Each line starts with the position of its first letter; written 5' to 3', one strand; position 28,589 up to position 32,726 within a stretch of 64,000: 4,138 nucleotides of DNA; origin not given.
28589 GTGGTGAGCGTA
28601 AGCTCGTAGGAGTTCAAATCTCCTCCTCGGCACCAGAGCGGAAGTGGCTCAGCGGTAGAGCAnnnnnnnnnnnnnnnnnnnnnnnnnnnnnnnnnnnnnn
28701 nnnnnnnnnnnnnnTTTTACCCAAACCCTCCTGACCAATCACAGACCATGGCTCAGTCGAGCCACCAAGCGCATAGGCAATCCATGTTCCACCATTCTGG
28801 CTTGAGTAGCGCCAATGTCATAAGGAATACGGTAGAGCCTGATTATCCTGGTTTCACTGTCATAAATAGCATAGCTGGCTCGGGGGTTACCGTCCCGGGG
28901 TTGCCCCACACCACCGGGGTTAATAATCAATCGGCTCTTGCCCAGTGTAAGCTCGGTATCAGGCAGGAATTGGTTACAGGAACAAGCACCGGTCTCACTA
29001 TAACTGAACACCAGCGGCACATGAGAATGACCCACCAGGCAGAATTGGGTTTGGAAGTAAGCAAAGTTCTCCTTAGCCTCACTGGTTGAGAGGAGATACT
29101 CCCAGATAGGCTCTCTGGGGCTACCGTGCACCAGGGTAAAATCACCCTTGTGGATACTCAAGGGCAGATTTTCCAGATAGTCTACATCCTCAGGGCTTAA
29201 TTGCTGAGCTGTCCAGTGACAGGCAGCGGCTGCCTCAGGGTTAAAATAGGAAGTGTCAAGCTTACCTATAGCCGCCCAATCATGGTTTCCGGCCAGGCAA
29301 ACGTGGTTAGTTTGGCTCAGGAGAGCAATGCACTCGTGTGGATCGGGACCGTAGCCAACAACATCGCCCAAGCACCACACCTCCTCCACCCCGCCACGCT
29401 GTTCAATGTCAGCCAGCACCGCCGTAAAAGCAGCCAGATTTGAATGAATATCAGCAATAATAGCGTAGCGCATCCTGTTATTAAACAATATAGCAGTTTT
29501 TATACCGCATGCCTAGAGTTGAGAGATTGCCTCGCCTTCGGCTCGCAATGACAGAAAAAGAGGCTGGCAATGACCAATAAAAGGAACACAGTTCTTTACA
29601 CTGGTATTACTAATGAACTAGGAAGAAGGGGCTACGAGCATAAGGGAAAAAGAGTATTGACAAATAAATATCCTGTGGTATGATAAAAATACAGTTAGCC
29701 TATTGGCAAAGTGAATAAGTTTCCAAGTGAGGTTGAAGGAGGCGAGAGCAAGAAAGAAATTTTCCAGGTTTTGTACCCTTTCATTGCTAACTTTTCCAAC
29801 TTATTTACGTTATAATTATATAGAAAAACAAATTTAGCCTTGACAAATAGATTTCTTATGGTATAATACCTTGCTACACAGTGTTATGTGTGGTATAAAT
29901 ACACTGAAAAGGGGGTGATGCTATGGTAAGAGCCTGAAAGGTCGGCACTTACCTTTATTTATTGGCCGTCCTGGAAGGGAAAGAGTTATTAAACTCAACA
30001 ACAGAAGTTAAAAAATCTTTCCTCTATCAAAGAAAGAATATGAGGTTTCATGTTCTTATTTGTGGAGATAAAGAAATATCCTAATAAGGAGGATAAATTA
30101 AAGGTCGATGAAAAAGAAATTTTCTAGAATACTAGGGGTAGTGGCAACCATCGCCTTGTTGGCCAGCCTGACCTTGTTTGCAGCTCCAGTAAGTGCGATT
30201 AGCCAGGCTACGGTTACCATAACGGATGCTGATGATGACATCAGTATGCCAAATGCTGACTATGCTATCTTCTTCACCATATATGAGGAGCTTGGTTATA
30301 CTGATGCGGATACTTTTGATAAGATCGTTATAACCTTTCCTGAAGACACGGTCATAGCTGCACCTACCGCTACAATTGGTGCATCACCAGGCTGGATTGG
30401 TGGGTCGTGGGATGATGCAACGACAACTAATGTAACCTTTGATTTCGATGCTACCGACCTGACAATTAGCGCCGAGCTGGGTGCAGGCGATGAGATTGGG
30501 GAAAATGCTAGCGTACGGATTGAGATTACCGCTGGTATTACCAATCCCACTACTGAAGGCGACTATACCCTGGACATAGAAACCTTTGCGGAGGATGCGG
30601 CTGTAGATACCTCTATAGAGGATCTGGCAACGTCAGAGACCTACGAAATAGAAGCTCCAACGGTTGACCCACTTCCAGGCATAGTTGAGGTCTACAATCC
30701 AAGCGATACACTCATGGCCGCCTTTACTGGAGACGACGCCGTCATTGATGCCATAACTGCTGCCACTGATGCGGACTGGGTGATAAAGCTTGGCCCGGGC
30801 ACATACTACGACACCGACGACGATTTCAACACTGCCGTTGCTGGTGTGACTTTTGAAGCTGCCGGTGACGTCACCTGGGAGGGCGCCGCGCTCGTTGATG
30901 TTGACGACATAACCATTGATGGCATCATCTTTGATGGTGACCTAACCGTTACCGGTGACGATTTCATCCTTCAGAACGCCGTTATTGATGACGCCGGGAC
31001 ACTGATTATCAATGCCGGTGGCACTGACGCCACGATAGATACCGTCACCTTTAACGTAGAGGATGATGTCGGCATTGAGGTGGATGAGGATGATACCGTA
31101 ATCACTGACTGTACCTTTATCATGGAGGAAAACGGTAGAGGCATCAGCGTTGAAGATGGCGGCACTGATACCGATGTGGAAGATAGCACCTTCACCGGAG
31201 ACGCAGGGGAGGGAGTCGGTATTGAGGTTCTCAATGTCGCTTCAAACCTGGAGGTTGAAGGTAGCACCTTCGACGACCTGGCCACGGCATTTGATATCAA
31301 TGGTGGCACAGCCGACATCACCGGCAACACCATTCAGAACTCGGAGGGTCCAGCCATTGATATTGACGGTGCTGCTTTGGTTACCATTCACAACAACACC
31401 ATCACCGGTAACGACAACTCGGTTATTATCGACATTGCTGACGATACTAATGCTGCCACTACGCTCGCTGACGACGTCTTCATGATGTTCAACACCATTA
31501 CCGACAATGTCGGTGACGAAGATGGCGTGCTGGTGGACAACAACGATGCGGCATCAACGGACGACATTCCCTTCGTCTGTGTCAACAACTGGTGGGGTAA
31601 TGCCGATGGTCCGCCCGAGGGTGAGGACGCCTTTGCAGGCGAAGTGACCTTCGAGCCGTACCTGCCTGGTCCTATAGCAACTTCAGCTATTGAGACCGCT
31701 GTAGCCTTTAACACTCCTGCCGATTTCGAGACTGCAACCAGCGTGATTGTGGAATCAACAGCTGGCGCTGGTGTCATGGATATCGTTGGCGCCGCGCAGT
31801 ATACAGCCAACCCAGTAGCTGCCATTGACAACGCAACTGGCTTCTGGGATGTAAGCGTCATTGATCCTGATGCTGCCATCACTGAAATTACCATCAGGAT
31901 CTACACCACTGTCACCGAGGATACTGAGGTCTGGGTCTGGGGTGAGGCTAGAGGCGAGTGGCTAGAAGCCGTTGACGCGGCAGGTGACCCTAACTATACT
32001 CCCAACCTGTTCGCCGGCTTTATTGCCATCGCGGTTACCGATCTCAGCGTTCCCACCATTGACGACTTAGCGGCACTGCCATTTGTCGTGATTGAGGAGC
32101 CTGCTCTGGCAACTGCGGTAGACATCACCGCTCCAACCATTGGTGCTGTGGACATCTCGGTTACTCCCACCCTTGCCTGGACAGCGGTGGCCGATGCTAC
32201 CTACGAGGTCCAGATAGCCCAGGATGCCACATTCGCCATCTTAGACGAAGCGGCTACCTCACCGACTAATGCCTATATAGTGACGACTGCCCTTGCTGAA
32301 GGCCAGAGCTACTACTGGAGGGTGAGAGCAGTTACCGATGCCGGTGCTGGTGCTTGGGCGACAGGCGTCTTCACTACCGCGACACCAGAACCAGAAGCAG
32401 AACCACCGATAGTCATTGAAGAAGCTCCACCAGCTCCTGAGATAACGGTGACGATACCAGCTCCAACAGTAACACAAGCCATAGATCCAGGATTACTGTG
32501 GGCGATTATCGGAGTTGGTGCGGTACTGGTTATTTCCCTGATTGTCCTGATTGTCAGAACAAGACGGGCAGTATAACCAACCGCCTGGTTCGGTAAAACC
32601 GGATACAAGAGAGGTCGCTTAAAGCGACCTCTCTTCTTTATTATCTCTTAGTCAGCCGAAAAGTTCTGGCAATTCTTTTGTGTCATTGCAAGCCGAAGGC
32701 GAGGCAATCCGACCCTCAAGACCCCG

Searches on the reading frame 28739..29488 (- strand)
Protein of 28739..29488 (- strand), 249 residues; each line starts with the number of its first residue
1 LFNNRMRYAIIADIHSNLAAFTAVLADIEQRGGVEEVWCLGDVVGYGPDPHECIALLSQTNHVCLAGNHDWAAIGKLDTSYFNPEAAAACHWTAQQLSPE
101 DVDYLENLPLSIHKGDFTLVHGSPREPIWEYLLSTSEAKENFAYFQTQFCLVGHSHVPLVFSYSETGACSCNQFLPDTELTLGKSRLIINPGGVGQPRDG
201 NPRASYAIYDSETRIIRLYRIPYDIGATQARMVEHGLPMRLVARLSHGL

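Call 32: search_protein_families(library=pfam, proteins=[window:28739-29488:-], max_evalue=0.00001)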
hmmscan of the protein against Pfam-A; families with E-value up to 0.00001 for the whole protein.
window:28739-29488:- (249 aa): 2 families
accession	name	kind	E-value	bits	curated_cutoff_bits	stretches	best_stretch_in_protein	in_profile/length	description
PF12850.12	Metallophos_2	-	2.6e-19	70.2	27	1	6-213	1-153/154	Calcineurin-like phosphoesterase superfamily domain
PF00149.33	Metallophos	-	4.1e-14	53.9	21.5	1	6-130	1-141/191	Calcineurin-like phosphoesterase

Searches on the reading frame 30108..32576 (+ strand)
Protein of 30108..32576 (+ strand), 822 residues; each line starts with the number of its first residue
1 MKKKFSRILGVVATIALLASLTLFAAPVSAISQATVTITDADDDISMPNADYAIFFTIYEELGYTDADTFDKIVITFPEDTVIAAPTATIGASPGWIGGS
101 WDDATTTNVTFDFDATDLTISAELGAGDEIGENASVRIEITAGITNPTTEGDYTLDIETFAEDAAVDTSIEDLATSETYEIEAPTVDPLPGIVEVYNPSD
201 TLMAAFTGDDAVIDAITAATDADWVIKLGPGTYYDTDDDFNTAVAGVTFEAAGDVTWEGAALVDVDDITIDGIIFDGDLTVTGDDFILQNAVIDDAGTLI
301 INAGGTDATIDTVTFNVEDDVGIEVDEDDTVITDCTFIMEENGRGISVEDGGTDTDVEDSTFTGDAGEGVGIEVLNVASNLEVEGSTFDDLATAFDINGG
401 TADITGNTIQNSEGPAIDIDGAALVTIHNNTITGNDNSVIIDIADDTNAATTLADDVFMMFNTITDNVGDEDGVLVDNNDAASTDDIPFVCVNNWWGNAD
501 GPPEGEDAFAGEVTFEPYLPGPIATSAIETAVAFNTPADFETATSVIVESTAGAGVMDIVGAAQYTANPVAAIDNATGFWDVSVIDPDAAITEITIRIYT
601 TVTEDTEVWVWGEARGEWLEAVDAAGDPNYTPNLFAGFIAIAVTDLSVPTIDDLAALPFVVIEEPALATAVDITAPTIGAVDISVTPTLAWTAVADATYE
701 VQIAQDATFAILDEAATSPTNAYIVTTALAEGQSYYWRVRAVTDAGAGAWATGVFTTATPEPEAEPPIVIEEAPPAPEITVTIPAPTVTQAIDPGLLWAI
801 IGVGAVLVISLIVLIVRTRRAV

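Call 32: search_protein_families(library=pfam, proteins=[window:30108-32576:+], max_evalue=0.00001)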
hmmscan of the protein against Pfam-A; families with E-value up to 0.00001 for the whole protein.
window:30108-32576:+ (822 aa): 2 families
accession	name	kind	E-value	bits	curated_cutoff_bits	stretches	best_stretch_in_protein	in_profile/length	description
PF13229.12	Beta_helix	-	2e-12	47.4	25.9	2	278-388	48-158/158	Right handed beta helix region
PF05048.19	NosD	-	2.6e-09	37.3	23.6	1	284-445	25-182/212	Periplasmic copper-binding protein (NosD)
